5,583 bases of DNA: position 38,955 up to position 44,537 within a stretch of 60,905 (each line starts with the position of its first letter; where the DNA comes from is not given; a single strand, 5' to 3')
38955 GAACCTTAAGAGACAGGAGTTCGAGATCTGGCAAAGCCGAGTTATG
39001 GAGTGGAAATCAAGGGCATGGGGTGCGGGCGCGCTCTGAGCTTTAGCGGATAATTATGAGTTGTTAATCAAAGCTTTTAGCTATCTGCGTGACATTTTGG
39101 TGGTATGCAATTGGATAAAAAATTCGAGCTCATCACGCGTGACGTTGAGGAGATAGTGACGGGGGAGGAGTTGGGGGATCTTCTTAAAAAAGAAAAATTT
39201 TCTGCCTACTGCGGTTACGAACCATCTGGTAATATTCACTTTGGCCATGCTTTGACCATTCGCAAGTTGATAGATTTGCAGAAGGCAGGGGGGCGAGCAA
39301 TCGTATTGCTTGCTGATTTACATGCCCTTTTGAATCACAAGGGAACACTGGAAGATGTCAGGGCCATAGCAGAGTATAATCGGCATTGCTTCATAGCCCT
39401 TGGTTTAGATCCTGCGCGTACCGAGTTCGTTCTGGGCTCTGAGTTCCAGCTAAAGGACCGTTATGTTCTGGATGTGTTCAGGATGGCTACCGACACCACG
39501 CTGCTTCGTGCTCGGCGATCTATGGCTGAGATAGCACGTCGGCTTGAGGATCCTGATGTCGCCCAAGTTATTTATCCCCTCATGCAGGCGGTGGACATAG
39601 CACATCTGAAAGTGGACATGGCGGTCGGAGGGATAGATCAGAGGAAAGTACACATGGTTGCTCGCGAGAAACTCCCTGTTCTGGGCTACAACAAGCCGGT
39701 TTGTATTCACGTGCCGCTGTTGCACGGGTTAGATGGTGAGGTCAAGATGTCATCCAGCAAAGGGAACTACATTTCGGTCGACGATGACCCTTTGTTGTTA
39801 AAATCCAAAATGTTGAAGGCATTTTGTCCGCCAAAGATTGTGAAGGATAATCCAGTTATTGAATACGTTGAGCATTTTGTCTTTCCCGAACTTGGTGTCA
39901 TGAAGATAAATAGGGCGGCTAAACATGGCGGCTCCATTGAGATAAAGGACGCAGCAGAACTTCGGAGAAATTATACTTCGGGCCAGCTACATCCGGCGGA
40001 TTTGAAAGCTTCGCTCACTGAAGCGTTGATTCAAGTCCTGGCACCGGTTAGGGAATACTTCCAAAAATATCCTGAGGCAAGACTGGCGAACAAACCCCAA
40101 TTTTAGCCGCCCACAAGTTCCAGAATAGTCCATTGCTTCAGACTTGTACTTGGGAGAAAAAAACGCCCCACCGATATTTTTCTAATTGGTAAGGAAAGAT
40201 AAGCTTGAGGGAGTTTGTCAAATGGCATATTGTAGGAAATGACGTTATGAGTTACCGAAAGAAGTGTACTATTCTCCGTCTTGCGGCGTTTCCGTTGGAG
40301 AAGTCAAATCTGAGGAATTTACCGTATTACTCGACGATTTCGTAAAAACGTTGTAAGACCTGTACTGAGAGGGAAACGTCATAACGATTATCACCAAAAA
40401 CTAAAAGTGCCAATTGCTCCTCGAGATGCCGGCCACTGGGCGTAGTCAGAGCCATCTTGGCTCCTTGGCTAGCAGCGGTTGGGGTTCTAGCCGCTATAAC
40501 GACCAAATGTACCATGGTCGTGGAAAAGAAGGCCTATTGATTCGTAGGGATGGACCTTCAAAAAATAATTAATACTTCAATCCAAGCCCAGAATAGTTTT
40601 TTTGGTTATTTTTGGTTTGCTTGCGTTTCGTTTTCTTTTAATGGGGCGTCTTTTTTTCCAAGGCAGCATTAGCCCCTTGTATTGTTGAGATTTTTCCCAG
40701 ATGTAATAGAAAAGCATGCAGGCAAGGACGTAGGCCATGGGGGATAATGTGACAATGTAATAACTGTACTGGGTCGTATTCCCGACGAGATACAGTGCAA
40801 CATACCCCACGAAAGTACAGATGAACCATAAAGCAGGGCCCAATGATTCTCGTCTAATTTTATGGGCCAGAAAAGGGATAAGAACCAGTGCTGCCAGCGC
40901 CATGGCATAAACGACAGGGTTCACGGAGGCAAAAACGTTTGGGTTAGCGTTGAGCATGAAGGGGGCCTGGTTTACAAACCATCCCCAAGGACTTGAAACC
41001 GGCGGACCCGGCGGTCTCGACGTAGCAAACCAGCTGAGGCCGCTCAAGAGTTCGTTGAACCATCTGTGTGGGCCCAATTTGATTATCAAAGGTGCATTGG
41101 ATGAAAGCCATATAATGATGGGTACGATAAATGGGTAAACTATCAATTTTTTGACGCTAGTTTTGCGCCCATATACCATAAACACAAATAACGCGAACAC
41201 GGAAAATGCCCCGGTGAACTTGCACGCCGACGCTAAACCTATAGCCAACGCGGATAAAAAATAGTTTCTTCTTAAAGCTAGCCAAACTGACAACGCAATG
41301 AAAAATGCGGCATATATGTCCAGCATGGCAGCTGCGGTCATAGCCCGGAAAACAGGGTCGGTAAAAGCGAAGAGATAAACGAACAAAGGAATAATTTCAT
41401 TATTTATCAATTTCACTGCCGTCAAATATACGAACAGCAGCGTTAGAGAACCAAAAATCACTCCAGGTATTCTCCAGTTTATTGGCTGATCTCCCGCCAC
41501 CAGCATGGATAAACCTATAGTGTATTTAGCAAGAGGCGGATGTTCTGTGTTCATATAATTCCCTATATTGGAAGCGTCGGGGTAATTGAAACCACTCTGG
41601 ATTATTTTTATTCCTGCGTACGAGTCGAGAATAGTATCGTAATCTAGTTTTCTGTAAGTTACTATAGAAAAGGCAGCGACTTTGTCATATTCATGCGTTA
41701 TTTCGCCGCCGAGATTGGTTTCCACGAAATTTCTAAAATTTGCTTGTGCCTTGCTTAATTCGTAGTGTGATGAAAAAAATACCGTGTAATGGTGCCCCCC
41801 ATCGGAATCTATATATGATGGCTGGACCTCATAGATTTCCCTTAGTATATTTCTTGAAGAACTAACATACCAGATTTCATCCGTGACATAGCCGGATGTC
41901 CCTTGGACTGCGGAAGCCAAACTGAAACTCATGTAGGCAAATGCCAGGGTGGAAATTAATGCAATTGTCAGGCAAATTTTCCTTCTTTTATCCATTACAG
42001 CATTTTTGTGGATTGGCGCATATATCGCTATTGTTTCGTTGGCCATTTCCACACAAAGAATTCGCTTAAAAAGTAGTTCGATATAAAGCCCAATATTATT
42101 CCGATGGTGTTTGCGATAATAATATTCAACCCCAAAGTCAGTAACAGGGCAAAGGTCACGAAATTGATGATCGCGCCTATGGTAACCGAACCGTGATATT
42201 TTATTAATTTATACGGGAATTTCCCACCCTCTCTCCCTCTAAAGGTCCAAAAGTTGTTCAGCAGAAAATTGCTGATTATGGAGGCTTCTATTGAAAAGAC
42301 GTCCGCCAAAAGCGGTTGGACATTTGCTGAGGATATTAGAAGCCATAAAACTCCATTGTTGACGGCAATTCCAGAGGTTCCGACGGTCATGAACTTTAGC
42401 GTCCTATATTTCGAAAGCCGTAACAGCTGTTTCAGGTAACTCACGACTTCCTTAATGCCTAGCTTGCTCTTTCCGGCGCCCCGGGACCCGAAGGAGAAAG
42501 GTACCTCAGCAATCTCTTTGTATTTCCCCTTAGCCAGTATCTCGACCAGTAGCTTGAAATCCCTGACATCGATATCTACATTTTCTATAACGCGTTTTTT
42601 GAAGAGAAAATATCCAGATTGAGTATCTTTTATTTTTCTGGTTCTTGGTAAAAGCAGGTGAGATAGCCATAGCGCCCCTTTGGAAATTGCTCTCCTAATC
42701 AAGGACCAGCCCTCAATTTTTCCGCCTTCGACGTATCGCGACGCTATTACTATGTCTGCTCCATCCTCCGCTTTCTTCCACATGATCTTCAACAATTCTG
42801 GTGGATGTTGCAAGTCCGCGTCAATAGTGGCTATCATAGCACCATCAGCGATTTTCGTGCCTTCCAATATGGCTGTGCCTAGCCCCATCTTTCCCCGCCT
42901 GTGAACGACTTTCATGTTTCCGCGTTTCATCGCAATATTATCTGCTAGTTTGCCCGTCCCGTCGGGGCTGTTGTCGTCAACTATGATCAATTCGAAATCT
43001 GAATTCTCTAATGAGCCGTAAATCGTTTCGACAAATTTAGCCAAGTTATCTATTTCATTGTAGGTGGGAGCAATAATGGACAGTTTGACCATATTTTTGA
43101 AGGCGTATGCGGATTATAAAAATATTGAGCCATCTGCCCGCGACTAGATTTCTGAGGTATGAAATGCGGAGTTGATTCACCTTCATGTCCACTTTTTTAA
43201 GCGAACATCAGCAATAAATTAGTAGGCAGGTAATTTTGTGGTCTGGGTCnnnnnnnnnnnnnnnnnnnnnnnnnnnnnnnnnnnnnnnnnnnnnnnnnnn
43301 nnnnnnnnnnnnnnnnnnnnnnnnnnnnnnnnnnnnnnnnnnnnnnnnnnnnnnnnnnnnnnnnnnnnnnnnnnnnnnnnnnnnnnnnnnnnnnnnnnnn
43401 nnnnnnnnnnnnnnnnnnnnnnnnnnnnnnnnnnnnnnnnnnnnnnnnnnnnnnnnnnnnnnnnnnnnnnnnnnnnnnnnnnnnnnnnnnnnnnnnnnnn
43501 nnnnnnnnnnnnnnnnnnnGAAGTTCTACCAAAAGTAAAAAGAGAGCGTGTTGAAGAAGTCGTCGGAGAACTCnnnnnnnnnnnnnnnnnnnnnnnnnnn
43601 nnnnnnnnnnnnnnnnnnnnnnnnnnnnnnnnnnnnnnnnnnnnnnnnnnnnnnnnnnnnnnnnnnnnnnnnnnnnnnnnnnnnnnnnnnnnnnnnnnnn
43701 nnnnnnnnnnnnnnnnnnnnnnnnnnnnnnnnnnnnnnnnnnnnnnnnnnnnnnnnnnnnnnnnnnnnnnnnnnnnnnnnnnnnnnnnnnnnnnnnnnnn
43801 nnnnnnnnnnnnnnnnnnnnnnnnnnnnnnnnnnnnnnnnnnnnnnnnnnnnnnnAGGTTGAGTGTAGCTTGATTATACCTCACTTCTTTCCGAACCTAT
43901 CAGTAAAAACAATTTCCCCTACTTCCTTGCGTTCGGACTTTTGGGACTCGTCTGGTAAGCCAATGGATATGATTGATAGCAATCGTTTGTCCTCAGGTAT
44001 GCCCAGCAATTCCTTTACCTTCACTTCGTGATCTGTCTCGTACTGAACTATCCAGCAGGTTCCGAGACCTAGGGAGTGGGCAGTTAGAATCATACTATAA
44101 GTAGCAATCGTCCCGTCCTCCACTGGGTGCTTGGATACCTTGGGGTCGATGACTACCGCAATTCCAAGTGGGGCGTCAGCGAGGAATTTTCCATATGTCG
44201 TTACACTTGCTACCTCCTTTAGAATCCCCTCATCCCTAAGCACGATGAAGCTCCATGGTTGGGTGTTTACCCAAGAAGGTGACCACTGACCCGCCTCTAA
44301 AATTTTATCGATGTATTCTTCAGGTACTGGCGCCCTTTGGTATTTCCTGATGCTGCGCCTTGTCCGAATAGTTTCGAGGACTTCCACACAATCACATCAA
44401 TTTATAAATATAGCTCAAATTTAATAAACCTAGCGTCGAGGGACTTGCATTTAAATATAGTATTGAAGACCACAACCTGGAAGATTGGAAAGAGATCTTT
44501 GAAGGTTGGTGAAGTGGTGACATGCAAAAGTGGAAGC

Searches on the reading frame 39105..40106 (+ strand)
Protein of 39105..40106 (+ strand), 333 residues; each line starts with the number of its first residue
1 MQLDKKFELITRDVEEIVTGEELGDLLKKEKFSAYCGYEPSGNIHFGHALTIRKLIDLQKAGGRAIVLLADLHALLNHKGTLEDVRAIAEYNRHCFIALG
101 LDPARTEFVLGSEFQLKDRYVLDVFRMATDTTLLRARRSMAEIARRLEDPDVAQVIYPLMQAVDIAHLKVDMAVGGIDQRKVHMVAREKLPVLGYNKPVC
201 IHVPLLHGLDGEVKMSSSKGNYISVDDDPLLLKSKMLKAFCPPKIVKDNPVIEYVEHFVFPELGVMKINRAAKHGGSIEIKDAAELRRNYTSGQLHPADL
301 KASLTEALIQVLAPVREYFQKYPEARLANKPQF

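Call 28: search_protein_families(library=pfam, max_evalue=0.00001, proteins=[window:39105-40106:+])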
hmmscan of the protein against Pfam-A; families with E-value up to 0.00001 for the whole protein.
window:39105-40106:+ (333 aa): 1 family
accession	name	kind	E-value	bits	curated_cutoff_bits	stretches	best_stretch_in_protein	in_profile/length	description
PF00579.31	tRNA-synt_1b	-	1.1e-52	179.6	21.1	1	29-312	3-291/292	tRNA synthetases class I (W and Y)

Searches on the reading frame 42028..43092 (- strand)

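Call 27: search_protein_families(library=pfam, max_evalue=0.00001, proteins=[window:42028-43092:-])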
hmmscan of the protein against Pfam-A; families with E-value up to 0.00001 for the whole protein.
window:42028-43092:- (354 aa): 2 families
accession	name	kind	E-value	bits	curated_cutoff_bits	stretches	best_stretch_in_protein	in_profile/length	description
PF00535.33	Glycos_transf_2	-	3.3e-33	115.4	23.3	1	5-171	1-166/168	Glycosyl transferase family 2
PF04138.20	GtrA_DPMS_TM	-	3.4e-24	85.7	26.1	1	233-348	1-117/117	GtrA/DPMS, transmembrane domain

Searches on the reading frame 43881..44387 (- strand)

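Call 28: search_protein_families(library=pfam, max_evalue=0.00001, proteins=[window:43881-44387:-])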
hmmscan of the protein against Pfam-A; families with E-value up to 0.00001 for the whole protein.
window:43881-44387:- (168 aa): 2 families
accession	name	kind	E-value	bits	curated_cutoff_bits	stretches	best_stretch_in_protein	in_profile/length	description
PF00881.29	Nitroreductase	-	3.1e-29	102.8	23.5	2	7-59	1-53/167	Nitroreductase family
PF14512.11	TM1586_NiRdase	-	1.4e-14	54.6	27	0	98-157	90-146/215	Putative TM nitroreductase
